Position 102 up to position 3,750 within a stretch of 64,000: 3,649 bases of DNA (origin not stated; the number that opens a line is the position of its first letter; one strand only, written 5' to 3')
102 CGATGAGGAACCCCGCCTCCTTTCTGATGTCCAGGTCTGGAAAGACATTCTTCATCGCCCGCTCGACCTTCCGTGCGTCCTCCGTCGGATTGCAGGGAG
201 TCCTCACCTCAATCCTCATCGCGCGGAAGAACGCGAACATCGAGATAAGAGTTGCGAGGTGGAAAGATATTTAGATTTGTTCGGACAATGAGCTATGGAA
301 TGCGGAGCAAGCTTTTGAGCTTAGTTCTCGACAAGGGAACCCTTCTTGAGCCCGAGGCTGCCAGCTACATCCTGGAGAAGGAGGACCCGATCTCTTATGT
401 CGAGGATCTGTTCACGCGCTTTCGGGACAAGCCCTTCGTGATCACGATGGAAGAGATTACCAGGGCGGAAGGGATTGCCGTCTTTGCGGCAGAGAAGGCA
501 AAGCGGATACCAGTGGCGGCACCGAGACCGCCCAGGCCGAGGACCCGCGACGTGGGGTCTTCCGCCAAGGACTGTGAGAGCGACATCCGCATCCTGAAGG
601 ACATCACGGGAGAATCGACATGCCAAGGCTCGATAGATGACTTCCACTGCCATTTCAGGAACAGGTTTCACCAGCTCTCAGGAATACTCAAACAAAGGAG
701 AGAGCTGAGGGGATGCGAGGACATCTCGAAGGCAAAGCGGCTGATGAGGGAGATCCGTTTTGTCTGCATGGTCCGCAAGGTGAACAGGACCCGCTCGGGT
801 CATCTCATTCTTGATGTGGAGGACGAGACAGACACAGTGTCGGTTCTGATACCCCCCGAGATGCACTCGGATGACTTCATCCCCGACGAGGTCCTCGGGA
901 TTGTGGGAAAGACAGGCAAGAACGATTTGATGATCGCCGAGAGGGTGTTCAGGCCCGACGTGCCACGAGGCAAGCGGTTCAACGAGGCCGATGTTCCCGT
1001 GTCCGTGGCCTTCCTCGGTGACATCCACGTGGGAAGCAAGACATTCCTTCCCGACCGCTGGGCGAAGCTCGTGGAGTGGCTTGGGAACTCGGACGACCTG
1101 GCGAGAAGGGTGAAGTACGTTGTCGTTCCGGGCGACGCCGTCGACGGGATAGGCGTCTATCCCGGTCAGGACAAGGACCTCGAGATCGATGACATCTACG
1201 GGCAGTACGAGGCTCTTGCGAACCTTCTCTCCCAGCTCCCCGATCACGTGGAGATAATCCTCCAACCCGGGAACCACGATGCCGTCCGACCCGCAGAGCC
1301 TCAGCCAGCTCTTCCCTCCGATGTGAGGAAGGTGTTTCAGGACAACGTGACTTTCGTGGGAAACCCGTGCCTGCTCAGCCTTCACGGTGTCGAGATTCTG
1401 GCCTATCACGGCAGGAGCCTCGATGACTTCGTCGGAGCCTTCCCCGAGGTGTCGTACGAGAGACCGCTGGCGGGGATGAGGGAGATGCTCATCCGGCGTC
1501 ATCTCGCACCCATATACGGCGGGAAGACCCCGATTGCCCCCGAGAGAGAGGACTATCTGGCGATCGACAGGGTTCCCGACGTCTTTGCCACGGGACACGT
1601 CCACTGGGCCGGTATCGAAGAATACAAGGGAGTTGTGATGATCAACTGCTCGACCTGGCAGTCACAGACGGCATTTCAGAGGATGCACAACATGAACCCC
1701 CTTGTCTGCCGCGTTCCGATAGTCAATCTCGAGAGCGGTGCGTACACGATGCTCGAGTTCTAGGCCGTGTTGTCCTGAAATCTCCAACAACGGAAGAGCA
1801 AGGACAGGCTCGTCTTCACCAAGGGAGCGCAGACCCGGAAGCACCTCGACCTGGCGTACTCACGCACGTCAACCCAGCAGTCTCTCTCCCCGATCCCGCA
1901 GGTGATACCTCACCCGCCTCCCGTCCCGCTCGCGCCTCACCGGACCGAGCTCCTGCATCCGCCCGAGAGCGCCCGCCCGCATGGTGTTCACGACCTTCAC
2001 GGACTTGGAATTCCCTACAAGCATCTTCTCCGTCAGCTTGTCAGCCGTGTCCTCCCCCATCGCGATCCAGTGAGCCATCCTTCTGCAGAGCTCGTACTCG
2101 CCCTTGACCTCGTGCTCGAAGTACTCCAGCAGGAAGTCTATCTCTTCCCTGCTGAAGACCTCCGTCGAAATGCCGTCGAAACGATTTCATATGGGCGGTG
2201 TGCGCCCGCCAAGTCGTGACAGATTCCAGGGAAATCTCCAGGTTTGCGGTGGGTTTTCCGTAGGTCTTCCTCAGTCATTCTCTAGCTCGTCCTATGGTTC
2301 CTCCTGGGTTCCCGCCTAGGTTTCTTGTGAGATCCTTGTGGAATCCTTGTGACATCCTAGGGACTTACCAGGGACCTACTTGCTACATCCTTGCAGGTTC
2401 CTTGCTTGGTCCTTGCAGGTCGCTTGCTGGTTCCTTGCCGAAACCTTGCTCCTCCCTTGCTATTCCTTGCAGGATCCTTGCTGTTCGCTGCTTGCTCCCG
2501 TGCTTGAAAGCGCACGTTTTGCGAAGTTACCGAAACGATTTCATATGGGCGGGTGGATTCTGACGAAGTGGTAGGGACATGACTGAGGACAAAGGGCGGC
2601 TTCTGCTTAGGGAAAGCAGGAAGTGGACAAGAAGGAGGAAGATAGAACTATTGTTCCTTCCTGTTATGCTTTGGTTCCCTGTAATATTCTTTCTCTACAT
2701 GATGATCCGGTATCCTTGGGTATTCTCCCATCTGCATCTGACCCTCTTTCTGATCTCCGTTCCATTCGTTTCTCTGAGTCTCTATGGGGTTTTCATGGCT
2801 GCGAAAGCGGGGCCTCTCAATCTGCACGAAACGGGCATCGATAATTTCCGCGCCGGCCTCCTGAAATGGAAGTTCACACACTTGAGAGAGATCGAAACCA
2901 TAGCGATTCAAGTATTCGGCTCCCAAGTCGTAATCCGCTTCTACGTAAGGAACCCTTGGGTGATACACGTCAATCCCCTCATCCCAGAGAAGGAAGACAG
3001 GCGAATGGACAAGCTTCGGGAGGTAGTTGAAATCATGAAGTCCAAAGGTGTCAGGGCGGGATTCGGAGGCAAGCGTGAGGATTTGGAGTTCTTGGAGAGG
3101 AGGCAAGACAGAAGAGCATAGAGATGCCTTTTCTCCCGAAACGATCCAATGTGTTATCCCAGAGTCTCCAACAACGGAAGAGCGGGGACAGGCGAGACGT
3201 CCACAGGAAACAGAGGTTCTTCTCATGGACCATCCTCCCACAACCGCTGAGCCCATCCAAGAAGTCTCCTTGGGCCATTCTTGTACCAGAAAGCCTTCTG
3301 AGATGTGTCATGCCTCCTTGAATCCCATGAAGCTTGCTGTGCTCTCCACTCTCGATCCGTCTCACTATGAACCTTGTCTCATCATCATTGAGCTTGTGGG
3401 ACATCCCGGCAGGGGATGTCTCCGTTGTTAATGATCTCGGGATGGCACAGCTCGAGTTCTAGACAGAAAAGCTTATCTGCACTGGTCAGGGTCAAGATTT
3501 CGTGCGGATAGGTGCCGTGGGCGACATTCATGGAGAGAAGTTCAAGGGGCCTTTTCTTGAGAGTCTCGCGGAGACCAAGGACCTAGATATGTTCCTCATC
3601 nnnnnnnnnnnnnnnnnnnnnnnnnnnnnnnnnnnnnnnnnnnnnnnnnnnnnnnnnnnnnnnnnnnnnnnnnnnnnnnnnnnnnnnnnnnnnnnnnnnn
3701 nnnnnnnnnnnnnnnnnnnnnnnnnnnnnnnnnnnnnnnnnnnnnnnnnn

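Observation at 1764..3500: Repeat-rich, lower-GC, gene-poor zone directly downstream of polD-DP1 and near orc1/cdc6: candidate replication origin or regulatory region, or a decayed inserted element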

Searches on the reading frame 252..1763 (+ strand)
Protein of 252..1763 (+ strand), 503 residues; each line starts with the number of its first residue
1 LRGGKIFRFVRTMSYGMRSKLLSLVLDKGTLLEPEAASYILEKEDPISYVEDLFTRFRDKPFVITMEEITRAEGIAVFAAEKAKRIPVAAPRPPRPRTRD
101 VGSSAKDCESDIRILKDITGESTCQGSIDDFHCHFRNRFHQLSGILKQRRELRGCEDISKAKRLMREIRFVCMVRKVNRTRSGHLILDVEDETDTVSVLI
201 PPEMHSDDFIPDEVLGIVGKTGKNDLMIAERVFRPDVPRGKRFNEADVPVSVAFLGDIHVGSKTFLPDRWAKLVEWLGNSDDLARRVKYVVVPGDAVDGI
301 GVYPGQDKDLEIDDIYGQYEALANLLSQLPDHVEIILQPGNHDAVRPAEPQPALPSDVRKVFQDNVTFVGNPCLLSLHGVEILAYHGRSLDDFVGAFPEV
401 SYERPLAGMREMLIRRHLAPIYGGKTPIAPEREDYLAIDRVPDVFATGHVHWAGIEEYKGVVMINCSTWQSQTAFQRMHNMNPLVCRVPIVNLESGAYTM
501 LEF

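Call 8: search_protein_families(library=pfam, proteins=[window:252-1763:+], max_evalue=0.1)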
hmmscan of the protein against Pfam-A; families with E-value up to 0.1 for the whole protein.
window:252-1763:+ (503 aa): 4 families
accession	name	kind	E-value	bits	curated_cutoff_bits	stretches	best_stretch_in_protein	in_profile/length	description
PF04042.21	DNA_pol_E_B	-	1.7e-14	54.2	29.1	1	254-448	3-202/210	DNA polymerase alpha/epsilon subunit B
PF00149.33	Metallophos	-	5.6e-11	43.7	21.5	1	251-452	2-190/191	Calcineurin-like phosphoesterase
PF12850.12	Metallophos_2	-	0.00083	19.8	27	1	329-465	49-131/154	Calcineurin-like phosphoesterase superfamily domain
PF01336.31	tRNA_anti-codon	-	0.0058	17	27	1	173-223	6-59/75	OB-fold nucleic acid binding domain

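Call 12: find_encoding_contigs(protein=window:288-1763:+, flank=10000, max_places=10)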
Protein window:288-1763:+ (491 aa): 1 contig read that carries it; 1 place shown.
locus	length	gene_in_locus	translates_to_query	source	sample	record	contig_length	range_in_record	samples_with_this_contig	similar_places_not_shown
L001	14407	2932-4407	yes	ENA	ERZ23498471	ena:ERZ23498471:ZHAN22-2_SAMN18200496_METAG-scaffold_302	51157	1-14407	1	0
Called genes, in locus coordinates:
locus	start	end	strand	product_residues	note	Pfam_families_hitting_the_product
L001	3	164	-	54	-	?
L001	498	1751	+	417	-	PF02517:Rce1-like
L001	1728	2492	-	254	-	PF01261:AP_endonuc_2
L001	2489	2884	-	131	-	PF01877:RNA_binding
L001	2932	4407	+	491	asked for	PF00149:Metallophos, PF04042:DNA_pol_E_B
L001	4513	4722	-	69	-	-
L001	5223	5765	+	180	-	-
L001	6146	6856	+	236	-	PF00149:Metallophos, PF12850:Metallophos_2 (weak)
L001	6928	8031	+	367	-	-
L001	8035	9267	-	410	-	PF05621:TniB (weak), PF01637:ATPase_2, PF13191:AAA_16, PF13401:AAA_22, PF00004:AAA, PF22606:Cdc6-ORC-like_ATPase_lid, PF22703:Cdc6_lid, PF09079:WHD_Cdc6, +1 more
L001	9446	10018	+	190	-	PF24034:DUF7343, PF12802:MarR_2 (faint), PF01047:MarR (faint)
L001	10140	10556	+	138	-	-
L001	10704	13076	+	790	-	PF18911:PKD_4, PF00801:PKD (weak)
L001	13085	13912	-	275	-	PF00582:Usp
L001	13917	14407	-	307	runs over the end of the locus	PF01925:TauE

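Call 15: find_related_loci(query=window:288-1763:+, collection=genome_contigs, flank=10000)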
Query window:288-1763:+ (491 aa) in genome_contigs; peptide patterns used: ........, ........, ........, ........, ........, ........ (x = any residue, [..] = any of these).
65 stretches matched a pattern; 31 encode a relative of the query (tblastn E <= 1e-3); 31 distinct loci.
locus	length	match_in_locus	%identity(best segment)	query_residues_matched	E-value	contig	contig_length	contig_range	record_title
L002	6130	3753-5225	95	1-491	0e+0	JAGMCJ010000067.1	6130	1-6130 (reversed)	MAG: Thermoplasmata archaeon isolate RS_17_1 ZL495.bin.1.fa_67, whole genome shotgun sequence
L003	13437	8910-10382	94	1-491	0e+0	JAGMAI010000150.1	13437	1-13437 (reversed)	MAG: Thermoplasmata archaeon isolate RS_14_3 ZL355.bin.3.fa_150, whole genome shotgun sequence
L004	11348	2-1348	94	43-491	0e+0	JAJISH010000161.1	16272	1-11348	MAG: Thermoplasmatota archaeon isolate bin211 bin211_SWQ.59.16-18_bin.28.orig_161, whole genome shotgun sequence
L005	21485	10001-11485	54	5-491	4e-180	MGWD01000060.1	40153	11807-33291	MAG: Euryarchaeota archaeon RBG_19FT_COMBO_69_17 rbg_19ft_combo_scaffold_874, whole genome shotgun sequence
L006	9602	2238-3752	52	1-491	3e-179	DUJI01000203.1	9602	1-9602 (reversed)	MAG TPA_asm: Thermoplasmata archaeon isolate UBA8695 contig_2360, whole genome shotgun sequence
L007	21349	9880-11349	53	5-491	1e-177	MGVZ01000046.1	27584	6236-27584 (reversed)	MAG: Euryarchaeota archaeon RBG_16_67_27 RBG_16_scaffold_4227, whole genome shotgun sequence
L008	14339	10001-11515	52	1-491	8e-177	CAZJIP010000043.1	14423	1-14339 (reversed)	MAG TPA_asm: uncultured Methanomassiliicoccales archaeon isolate SRP093762_co1_91 genome assembly, contig: NODE_2493_len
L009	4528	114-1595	50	4-491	1e-178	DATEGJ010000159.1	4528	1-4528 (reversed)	MAG TPA_asm: Thermoplasmata archaeon isolate SMAG_U8782 k141_266594, whole genome shotgun sequence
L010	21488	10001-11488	52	1-491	2e-173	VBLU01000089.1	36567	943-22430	MAG: Methanobacteriota archaeon isolate EA_5 14_1009_16_20cm_scaffold_1996, whole genome shotgun sequence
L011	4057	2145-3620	53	5-491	8e-180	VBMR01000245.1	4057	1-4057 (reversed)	MAG: Methanobacteriota archaeon isolate EA_28 14_0927_05_20cm_scaffold_82490, whole genome shotgun sequence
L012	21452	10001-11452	53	5-491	3e-173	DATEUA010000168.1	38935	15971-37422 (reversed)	MAG TPA_asm: Thermoplasmata archaeon isolate SMAG_U8329 k141_3922355, whole genome shotgun sequence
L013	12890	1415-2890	51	5-491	2e-172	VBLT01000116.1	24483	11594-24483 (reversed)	MAG: Methanobacteriota archaeon isolate EA_4 14_0903_12_30cm_scaffold_738, whole genome shotgun sequence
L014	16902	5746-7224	52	4-491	3e-172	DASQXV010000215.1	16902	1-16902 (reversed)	MAG TPA_asm: Thermoplasmata archaeon isolate SMAG_U11048 k141_906875, whole genome shotgun sequence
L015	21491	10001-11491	51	1-491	5e-171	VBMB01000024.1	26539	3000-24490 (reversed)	MAG: Methanobacteriota archaeon isolate EA_12 14_1009_12_30cm_scaffold_1036, whole genome shotgun sequence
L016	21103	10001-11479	51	5-491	1e-169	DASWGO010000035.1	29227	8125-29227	MAG TPA_asm: Thermoplasmata archaeon isolate SMAG_U2818 k141_2128284, whole genome shotgun sequence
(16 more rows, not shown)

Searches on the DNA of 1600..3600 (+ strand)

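Call 55: search_rna_families(source=window, start=1600, end=3600, threshold=evalue, max_evalue=5)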
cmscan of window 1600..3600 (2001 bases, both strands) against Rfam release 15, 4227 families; matches with E-value up to 5: 2.
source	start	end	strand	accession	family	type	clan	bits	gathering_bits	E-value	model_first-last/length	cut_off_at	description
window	2995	3073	+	RF01929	bxd_1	Gene; lncRNA;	-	14.5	75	3.9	1-86/86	no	Bithoraxoid conserved region 1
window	2329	2500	+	RF01877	MIAT_exon5_3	Gene; lncRNA;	-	13.9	90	0.12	1-382/382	no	Myocardial infarction associated transcript exon 5 conserved region 3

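Call 68: search_dna_similar(query=window:1764-3449:+, collection=plasmids, mode=distant, max_evalue=0.001)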
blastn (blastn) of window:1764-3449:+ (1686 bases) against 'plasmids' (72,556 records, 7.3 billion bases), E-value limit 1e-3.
No match.

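Call 69: search_dna_similar(query=window:1764-3449:+, collection=phages, mode=distant, max_evalue=0.001)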
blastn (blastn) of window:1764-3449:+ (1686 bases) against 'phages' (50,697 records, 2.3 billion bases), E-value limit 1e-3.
No match.
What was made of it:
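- On Site-specifically integrated element: There were no plasmid or phage matches (calls 68, 69).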

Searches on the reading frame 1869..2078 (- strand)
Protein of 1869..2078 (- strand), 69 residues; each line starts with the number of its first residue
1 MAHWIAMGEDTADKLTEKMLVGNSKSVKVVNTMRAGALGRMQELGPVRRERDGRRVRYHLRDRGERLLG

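Call 8: search_protein_families(library=pfam, proteins=[window:1869-2078:-], max_evalue=0.1)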
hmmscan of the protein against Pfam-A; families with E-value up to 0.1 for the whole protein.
window:1869-2078:- (69 aa): 1 family
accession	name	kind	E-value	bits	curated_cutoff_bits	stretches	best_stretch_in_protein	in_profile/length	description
PF07848.18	PaaX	-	0.00072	20.2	24.8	1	33-64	40-70/70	PaaX-like protein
